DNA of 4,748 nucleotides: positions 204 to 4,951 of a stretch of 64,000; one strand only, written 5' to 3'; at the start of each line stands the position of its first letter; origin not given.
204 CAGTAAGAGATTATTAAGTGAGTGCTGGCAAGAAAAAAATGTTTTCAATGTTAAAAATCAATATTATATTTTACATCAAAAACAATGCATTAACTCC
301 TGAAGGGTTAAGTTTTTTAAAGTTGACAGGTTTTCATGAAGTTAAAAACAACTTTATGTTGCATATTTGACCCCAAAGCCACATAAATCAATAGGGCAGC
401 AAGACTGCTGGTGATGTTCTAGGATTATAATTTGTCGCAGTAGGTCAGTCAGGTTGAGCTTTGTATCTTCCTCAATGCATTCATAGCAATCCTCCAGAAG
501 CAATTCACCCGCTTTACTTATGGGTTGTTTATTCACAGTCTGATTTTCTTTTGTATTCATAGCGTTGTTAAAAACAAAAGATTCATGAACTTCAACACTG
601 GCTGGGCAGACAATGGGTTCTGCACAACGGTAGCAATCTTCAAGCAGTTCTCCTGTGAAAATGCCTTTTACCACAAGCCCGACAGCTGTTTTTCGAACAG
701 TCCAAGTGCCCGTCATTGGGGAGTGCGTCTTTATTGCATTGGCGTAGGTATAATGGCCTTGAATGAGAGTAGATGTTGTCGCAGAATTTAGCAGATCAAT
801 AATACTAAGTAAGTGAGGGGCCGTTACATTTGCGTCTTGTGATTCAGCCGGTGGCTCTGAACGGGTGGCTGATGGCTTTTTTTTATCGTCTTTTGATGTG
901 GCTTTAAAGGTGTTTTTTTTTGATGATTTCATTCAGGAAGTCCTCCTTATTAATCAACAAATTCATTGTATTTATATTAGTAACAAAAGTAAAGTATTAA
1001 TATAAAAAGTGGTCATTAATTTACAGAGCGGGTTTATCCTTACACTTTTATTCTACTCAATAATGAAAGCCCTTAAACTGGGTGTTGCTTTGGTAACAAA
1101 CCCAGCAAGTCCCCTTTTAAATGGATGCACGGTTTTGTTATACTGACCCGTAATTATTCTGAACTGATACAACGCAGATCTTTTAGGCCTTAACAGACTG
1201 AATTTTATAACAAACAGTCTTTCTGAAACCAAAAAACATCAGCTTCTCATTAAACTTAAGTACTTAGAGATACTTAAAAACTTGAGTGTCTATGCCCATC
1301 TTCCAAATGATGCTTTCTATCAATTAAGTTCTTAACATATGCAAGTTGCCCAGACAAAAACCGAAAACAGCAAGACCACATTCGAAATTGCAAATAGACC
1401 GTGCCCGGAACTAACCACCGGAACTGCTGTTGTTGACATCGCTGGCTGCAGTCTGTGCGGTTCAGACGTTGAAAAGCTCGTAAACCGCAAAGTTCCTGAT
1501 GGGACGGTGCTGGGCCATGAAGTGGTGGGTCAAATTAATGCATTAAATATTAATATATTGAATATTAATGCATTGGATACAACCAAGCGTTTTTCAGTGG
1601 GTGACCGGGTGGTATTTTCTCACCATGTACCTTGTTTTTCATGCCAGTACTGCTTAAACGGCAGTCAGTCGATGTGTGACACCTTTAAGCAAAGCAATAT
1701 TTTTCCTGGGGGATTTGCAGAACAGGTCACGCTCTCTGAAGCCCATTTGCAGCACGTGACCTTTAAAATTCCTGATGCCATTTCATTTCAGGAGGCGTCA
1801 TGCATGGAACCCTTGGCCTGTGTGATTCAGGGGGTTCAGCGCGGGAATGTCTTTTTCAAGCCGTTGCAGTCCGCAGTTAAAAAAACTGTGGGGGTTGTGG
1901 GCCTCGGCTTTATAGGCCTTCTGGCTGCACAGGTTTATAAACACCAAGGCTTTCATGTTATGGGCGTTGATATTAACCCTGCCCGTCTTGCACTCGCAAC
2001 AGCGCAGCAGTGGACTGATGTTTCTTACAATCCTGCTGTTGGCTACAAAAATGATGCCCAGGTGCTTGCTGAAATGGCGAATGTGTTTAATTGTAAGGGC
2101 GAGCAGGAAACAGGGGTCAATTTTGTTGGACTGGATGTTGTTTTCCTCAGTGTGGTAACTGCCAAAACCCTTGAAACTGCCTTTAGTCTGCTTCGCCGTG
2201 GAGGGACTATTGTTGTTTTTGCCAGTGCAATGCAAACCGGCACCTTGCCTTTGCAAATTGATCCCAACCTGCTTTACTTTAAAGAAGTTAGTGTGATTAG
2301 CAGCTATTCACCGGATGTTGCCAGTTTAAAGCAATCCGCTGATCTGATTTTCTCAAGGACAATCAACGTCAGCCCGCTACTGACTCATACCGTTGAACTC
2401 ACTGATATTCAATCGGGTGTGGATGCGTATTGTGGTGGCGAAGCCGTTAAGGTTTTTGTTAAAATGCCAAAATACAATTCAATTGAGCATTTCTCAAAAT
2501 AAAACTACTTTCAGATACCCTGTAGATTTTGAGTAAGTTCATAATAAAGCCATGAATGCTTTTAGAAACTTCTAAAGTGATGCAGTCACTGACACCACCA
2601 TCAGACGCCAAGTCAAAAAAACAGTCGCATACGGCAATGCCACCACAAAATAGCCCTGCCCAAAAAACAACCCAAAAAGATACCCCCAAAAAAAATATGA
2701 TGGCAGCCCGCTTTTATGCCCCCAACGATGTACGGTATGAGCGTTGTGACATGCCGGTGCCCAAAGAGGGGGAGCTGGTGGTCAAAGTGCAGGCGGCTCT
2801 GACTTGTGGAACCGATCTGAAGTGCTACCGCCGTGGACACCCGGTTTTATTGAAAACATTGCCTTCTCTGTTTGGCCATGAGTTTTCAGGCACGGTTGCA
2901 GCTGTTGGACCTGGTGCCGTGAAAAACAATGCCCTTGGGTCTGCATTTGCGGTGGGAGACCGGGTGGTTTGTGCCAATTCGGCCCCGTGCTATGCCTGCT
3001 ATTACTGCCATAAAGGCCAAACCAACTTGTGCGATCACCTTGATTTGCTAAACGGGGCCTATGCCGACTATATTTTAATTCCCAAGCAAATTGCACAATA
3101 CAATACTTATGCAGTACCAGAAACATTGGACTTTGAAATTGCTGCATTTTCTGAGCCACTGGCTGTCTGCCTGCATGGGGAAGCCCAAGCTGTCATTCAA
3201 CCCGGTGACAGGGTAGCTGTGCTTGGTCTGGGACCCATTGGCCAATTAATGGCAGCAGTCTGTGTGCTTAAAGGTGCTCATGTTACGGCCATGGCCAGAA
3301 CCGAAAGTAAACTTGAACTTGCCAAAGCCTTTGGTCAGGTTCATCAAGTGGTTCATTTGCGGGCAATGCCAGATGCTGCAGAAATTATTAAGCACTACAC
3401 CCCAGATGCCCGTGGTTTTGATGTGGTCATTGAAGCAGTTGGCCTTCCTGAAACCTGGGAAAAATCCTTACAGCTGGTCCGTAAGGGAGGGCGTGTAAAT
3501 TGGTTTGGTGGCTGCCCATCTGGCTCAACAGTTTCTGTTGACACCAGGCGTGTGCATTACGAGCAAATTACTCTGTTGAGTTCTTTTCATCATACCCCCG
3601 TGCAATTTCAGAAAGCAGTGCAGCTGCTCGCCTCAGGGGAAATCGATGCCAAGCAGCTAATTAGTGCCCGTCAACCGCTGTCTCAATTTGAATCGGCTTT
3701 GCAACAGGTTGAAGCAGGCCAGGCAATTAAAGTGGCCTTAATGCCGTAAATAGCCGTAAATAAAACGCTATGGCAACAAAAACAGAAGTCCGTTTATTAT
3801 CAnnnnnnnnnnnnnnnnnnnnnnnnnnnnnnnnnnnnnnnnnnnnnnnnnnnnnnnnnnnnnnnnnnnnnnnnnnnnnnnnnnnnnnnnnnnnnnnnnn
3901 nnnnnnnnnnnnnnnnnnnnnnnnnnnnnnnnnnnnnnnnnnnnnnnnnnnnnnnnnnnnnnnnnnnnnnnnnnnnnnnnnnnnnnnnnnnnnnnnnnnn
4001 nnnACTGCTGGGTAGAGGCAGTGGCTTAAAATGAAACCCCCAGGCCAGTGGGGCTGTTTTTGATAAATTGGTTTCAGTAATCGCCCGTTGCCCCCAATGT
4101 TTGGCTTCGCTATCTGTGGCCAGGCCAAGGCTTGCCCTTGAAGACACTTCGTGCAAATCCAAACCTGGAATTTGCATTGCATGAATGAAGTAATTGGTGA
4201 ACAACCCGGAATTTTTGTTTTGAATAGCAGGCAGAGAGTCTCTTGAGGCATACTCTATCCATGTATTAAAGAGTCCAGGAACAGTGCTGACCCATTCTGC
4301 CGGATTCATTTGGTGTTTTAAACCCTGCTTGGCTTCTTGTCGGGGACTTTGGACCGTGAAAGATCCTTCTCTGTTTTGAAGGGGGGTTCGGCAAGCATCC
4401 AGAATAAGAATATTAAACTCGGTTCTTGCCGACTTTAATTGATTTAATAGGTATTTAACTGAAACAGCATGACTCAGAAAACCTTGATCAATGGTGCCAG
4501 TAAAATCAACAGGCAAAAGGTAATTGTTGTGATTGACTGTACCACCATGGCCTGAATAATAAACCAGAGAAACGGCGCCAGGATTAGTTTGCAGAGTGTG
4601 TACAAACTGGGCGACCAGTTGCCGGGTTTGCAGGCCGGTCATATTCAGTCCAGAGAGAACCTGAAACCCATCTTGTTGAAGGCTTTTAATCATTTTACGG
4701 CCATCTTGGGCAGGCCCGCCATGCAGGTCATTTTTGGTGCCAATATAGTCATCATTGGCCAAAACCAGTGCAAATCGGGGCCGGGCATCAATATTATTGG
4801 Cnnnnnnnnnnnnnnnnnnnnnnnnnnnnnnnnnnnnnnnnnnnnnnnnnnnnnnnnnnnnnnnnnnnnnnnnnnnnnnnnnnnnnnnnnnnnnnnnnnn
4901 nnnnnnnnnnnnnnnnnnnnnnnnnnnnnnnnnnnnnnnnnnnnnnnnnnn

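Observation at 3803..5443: TPR-caspase fusion protein with intact His/Cys catalytic dyad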

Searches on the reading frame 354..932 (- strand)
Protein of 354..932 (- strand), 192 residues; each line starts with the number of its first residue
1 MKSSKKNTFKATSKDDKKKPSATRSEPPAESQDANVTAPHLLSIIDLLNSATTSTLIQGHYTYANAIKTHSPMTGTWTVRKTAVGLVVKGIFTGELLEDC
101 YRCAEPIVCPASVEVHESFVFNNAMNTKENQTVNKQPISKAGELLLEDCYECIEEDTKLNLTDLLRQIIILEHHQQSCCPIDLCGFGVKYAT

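Call 35: search_protein_families(library=pfam, proteins=[window:354-932:-], max_evalue=0.00001)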
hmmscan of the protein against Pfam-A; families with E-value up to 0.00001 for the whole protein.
window:354-932:- (192 aa): 1 family
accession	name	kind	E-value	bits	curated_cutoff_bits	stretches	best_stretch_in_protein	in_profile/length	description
PF02620.22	YceD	-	3.2e-07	30.8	33.2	1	88-180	1-80/119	Large ribosomal RNA subunit accumulation protein YceD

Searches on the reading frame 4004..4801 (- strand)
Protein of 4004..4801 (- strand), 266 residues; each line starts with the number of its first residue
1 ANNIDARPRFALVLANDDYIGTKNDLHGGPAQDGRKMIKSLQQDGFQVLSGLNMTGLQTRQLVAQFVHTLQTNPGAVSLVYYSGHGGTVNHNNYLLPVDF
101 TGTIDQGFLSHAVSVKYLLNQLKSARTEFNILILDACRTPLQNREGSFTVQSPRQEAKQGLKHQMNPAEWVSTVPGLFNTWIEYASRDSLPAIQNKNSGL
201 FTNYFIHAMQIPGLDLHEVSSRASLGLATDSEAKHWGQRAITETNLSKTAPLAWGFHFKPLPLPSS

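Call 9: search_solved_structures(query=window:4016-4783:-, max_evalue=1, show_alignments=4)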
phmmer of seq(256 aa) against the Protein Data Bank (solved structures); distinct sequences matched with E-value up to 1: 10.
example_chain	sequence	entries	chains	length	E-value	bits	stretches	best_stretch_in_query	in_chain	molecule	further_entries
3v4o_A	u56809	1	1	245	2.8e-08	36.9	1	5-133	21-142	Mucosa-associated lymphoid tissue lymphoma translocation protein 1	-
9mkc_A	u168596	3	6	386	7.7e-08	35.4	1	5-133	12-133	Mucosa-associated lymphoid tissue lymphoma translocation protein 1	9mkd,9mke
8v4x_A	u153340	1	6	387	7.7e-08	35.4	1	5-133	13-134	Mucosa-associated lymphoid tissue lymphoma translocation protein 1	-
7pav_A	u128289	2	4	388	7.7e-08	35.4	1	5-133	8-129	Mucosa-associated lymphoid tissue lymphoma translocation protein 1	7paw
4i1p_A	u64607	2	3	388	7.8e-08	35.4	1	5-133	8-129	Mucosa-associated lymphoid tissue lymphoma translocation protein 1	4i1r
3v55_A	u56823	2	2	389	7.8e-08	35.4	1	5-133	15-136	Mucosa-associated lymphoid tissue lymphoma translocation protein 1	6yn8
3uo8_B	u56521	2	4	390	7.8e-08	35.4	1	5-133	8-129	Mucosa-associated lymphoid tissue lymphoma translocation protein 1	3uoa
38go_A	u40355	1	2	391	7.9e-08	35.4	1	5-133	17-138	Mucosa-associated lymphoid tissue lymphoma translocation protein 1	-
6f7i_A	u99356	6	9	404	8.4e-08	35.3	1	5-133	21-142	Mucosa-associated lymphoid tissue lymphoma translocation protein 1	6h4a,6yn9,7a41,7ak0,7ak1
3v4l_A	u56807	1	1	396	1.3e-06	31.4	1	22-133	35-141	Mucosa-associated lymphoid tissue lymphoma translocation protein 1 homolog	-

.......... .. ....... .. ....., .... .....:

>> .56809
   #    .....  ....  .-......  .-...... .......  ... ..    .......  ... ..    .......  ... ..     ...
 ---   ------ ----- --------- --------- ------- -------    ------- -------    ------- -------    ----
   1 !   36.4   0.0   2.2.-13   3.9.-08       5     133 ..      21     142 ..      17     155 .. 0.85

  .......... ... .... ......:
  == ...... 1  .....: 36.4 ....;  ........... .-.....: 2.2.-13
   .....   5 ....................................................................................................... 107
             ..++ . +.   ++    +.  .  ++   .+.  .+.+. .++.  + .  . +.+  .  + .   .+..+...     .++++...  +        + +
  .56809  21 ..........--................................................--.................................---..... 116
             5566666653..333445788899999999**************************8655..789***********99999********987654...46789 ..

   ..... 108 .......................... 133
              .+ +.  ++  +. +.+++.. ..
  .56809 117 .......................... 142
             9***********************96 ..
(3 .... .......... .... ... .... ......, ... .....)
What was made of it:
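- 4388..4402 (-): LDACR motif containing the catalytic Cys351 (codon 4391-4393) and the S1-pocket Asp349 (4397-4399). Aligned to MALT1 LDMCR (D462, C464) (call 9).
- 4703..4705 (-): Asp247, the second acidic S1-pocket residue (equivalent to MALT1 D365). Aligned D-to-D in the phmmer alignment with MALT1 (call 9).
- Checked: They align with MALT1 YYAGHG and LDMCR (call 9).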

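Call 65: search_protein_representatives(protein=window:4004-4801:-)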
Query: 266 residues. Proteins with E-value up to 0.001 (for the whole library): 21866; up to 1e-10: 3853; up to 1e-30: 5. The best 150 are listed.
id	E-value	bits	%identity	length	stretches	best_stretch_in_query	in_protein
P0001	2.8e-77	276.1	55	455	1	2-264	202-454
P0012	1.3e-64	234.6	51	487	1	7-261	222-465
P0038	1.9e-63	230.8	52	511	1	8-260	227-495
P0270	4.0e-61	223.2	50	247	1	13-259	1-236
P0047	9.7e-40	153.1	41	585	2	9-188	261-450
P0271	7.9e-30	120.6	34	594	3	7-140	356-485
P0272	1.2e-28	116.7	32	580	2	7-219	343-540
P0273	3.4e-27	112.0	33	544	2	6-140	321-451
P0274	8.0e-27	110.7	30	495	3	8-139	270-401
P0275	1.3e-26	110.1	30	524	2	4-232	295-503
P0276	2.5e-26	109.2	32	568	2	9-168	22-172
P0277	5.0e-26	108.1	33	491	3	4-158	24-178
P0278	5.2e-26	108.1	31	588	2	7-150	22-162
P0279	6.1e-26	107.9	33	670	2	4-143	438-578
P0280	5.3e-25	104.8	29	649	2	8-142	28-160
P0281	7.5e-24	101.0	32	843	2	8-167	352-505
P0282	9.1e-24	100.7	29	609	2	6-231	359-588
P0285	3.0e-23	99.0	32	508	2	3-155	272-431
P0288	8.7e-22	94.2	30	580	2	6-255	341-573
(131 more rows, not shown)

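Call 66: search_protein_families(library=pfam, proteins=[P0271, P0272, P0273, P0274, P0275, P0279, P0281, P0282, P0285, P0288], max_evalue=0.001)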
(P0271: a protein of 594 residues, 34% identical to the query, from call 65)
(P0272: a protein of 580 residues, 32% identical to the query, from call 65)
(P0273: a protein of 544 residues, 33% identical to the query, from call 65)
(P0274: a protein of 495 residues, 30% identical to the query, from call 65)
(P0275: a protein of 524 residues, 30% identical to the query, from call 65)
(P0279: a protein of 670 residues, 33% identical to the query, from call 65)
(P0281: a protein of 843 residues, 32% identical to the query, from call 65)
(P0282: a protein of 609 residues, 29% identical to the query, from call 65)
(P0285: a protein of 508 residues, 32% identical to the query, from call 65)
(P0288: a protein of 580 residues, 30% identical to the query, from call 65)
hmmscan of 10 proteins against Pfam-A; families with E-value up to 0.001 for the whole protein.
P0271 (594 aa): 8 families
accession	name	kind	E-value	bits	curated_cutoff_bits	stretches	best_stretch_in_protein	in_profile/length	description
PF00656.27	Peptidase_C14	-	1.7e-81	273.8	21.4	2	358-578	2-233/233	Caspase domain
PF13374.12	TPR_10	-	1.2e-19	70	27.5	2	30-68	2-41/42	Tetratricopeptide repeat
PF13424.12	TPR_12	-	1.3e-18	67.3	30.1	1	1-61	16-76/77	Tetratricopeptide repeat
PF24885.1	TPR_NPHP3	-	3.3e-15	56.6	100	1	2-107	113-212/239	Nephrocystin-3 TPR domain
PF13176.12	TPR_7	-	1.6e-08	34.4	27.9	1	32-61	1-30/36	Tetratricopeptide repeat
PF00515.34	TPR_1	-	1.5e-07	31.4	27.8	1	31-60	2-31/34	Tetratricopeptide repeat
PF13181.12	TPR_8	-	5.2e-07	29.8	25.7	0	30-61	1-32/34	Tetratricopeptide repeat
PF07719.23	TPR_2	-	8.3e-05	22.9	27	0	31-60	2-31/34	Tetratricopeptide repeat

P0272 (580 aa): 2 families
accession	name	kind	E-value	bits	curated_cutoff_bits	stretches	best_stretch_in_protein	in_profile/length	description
PF00656.27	Peptidase_C14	-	1.1e-71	241.7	21.4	2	33-249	2-232/233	Caspase domain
PF12770.12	CHAT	-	2.9e-09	37.2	24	1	307-549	40-267/289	CHAT domain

P0273 (544 aa): 1 family
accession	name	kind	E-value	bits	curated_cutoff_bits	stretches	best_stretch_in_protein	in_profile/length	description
PF00656.27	Peptidase_C14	-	3.5e-65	220.4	21.4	2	34-247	1-227/233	Caspase domain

P0274 (495 aa): 1 family
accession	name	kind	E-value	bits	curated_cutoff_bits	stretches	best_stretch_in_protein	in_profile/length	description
PF00656.27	Peptidase_C14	-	6.6e-60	203.1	21.4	2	271-483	2-225/233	Caspase domain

P0275 (524 aa): 1 family
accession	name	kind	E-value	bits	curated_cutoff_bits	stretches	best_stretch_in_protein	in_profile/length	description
PF00656.27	Peptidase_C14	-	2.2e-66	224.3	21.4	2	299-511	1-224/233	Caspase domain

P0279 (670 aa): 2 families
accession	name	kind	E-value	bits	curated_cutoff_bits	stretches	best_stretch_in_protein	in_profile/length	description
PF00656.27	Peptidase_C14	-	1.8e-75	254.1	21.4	2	443-664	2-233/233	Caspase domain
PF08239.17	SH3_3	-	6.7e-12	45.9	27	1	373-423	2-52/54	Bacterial SH3 domain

P0281 (843 aa): 2 families
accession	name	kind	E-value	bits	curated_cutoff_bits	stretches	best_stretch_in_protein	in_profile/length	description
PF00656.27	Peptidase_C14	-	1.2e-78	264.4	21.4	2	353-578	2-233/233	Caspase domain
PF08308.17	PEGA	-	1.1e-05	25.6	20.8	1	272-330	2-60/71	PEGA domain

P0282 (609 aa): 1 family
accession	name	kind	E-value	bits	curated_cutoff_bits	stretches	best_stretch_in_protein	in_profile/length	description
PF00656.27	Peptidase_C14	-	7.4e-50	170.2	21.4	2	28-254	2-233/233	Caspase domain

P0285 (508 aa): 1 family
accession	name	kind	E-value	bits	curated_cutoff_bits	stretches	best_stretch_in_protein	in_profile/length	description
PF00656.27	Peptidase_C14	-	1.1e-60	205.6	21.4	2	278-498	2-231/233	Caspase domain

P0288 (580 aa): 1 family
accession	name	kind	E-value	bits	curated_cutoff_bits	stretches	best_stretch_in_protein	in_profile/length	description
PF00656.27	Peptidase_C14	-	4.2e-80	269.2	21.4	2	343-567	1-231/233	Caspase domain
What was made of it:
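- Closest known: Cyanobacterial orthocaspases. Different: The nearest outside relatives share <=34% identity and are mostly tandem double-C14 proteins (calls 65, 66).
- The nearest C14 relatives outside the family are ordinary bacterial multi-C14 proteins (calls 65, 66).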
